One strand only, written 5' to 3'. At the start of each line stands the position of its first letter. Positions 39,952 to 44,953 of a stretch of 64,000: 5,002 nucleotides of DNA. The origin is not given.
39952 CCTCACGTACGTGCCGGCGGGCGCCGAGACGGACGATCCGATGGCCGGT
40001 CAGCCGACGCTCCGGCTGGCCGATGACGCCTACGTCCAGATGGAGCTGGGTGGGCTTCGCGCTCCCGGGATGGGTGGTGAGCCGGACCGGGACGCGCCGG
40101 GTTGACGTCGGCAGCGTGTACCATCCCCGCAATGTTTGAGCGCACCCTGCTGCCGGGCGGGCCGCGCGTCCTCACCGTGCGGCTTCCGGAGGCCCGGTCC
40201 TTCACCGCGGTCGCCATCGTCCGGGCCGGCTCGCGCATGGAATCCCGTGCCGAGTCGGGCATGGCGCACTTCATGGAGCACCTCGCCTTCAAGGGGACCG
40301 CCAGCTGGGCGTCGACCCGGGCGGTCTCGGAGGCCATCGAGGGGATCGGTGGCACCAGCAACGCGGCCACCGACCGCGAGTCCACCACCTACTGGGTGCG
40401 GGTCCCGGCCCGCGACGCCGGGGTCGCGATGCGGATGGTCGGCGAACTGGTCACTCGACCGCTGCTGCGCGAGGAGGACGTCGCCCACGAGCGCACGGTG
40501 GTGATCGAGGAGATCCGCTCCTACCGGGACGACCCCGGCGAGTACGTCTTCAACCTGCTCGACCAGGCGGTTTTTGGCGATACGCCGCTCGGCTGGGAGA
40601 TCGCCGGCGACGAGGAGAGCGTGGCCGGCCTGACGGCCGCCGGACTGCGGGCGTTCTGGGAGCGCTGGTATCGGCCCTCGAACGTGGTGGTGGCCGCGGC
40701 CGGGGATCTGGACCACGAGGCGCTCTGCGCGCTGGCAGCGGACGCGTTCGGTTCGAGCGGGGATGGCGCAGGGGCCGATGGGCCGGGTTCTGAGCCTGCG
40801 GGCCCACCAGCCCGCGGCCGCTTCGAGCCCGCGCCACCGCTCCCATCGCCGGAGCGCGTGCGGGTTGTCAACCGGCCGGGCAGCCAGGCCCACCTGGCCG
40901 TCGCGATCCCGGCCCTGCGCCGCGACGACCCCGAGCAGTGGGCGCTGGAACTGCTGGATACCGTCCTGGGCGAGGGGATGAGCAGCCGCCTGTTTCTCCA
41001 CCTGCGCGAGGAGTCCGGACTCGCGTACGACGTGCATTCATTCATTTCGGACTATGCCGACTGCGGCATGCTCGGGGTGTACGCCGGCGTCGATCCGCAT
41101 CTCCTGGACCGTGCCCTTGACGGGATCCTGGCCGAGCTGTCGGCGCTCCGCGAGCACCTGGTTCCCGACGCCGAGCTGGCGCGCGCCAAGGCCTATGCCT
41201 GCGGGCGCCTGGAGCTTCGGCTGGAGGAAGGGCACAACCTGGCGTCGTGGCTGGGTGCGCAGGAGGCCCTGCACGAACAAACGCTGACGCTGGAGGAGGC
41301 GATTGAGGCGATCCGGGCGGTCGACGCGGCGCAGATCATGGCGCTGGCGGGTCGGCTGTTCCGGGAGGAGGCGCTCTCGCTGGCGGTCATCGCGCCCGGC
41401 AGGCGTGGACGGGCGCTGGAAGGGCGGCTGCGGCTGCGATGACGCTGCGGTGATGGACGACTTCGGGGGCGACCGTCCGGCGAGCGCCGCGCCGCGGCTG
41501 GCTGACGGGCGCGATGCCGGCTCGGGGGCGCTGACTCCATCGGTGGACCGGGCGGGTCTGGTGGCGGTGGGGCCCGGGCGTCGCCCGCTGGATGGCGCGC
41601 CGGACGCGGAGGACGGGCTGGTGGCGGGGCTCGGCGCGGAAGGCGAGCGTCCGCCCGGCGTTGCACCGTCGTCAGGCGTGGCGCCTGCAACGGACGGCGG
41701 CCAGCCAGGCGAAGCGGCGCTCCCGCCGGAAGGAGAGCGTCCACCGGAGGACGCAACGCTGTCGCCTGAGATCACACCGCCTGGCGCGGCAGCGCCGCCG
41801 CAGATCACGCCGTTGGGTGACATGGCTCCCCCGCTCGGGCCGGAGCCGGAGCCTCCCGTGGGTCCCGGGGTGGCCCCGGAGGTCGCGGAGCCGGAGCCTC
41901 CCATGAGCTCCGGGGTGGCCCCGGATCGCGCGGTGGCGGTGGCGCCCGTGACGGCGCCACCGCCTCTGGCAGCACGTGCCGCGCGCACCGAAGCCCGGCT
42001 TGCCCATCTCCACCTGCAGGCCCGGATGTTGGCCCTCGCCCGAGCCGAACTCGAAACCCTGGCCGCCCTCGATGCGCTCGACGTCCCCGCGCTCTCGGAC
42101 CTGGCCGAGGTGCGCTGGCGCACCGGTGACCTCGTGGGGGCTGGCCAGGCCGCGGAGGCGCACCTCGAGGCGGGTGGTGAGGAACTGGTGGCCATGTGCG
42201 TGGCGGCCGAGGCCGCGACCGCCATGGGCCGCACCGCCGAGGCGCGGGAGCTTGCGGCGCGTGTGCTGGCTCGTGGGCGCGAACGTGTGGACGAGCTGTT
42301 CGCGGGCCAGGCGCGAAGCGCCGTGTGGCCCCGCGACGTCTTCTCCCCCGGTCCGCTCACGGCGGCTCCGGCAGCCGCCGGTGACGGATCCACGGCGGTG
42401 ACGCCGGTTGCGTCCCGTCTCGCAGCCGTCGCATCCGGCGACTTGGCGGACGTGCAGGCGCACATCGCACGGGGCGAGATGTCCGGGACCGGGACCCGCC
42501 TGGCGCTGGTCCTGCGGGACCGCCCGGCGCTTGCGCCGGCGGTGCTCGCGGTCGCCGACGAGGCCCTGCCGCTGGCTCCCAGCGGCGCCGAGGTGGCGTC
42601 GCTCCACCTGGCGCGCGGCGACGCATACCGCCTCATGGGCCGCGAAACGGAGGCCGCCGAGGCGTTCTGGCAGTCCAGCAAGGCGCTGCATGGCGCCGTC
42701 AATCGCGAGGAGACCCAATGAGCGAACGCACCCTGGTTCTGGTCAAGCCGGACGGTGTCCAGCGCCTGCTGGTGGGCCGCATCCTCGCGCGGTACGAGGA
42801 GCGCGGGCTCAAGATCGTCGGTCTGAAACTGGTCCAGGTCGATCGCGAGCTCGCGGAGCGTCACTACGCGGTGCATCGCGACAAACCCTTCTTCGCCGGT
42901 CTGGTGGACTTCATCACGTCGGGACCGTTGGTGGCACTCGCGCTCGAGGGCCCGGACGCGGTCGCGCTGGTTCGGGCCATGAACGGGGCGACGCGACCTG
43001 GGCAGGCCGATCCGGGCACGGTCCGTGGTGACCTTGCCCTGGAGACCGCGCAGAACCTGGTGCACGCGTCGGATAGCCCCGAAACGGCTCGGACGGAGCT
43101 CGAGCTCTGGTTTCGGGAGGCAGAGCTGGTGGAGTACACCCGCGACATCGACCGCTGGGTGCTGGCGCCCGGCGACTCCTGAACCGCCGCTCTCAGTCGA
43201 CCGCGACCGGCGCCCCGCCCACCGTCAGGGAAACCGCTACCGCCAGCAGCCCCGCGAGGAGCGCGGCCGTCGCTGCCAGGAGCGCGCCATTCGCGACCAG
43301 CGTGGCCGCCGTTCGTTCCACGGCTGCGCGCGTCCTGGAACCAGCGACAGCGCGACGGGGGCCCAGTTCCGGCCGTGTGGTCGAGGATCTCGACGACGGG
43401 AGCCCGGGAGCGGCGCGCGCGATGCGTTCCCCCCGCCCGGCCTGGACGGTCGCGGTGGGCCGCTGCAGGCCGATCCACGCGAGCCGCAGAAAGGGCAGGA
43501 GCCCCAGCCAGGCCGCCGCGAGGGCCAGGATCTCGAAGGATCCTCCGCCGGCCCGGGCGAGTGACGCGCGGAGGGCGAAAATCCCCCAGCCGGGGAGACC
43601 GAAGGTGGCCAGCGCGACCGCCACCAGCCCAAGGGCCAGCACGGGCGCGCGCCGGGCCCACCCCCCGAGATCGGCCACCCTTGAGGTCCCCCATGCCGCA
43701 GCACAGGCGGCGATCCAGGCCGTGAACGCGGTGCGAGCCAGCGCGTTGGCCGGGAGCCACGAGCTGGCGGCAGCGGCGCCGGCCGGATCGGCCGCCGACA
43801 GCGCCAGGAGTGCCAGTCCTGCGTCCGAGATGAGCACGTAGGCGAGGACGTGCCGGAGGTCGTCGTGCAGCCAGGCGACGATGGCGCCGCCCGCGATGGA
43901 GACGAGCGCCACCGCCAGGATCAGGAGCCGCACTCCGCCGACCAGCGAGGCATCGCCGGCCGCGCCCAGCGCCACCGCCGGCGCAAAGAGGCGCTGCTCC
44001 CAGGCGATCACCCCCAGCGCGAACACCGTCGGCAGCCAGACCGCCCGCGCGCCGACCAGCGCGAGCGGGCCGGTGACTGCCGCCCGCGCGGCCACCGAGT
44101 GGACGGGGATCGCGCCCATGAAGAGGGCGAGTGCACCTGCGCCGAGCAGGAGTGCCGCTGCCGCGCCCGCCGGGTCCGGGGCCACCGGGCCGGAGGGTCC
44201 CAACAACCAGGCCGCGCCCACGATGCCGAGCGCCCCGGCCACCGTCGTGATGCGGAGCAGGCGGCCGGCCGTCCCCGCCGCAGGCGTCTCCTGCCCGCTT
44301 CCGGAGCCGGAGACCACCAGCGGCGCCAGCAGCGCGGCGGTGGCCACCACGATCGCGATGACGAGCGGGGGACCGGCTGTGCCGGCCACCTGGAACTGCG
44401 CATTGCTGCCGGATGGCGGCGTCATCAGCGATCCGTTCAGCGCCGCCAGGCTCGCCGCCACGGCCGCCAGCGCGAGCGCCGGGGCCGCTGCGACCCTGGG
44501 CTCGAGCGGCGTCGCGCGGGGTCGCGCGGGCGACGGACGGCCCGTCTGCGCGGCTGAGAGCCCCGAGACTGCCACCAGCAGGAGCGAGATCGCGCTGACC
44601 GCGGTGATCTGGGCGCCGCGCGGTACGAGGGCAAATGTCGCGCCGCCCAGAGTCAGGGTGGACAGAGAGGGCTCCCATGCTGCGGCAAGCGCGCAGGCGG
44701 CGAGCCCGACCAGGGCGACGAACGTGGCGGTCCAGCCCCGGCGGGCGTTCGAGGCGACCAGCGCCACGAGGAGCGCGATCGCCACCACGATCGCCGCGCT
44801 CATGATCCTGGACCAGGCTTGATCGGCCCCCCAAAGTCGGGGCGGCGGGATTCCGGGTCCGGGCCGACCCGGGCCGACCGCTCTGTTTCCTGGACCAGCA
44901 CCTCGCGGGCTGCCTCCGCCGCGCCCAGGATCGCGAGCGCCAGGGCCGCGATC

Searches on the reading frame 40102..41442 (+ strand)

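Call 69: search_protein_families(library=pfam, proteins=[window:40102-41442:+], max_evalue=0.00001)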
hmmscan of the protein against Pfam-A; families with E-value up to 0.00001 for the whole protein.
window:40102-41442:+ (446 aa): 2 families
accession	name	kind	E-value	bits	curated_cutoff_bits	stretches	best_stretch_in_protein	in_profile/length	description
PF05193.26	Peptidase_M16_C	-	1.7e-43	149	23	1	177-364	2-179/181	Peptidase M16 inactive domain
PF00675.25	Peptidase_M16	-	1.5e-30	106.5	22.3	1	22-170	1-148/149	Insulinase (Peptidase family M16)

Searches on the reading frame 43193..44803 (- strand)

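Call 69: search_protein_families(library=pfam, proteins=[window:43193-44803:-], max_evalue=0.00001)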
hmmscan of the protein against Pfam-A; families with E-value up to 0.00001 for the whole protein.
window:43193-44803:- (536 aa): 1 family
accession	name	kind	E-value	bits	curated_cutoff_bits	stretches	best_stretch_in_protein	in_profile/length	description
PF00361.26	Proton_antipo_M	-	8.2e-06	25.7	21.5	1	291-410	146-266/294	NADH:quinone oxidoreductase/Mrp antiporter, TM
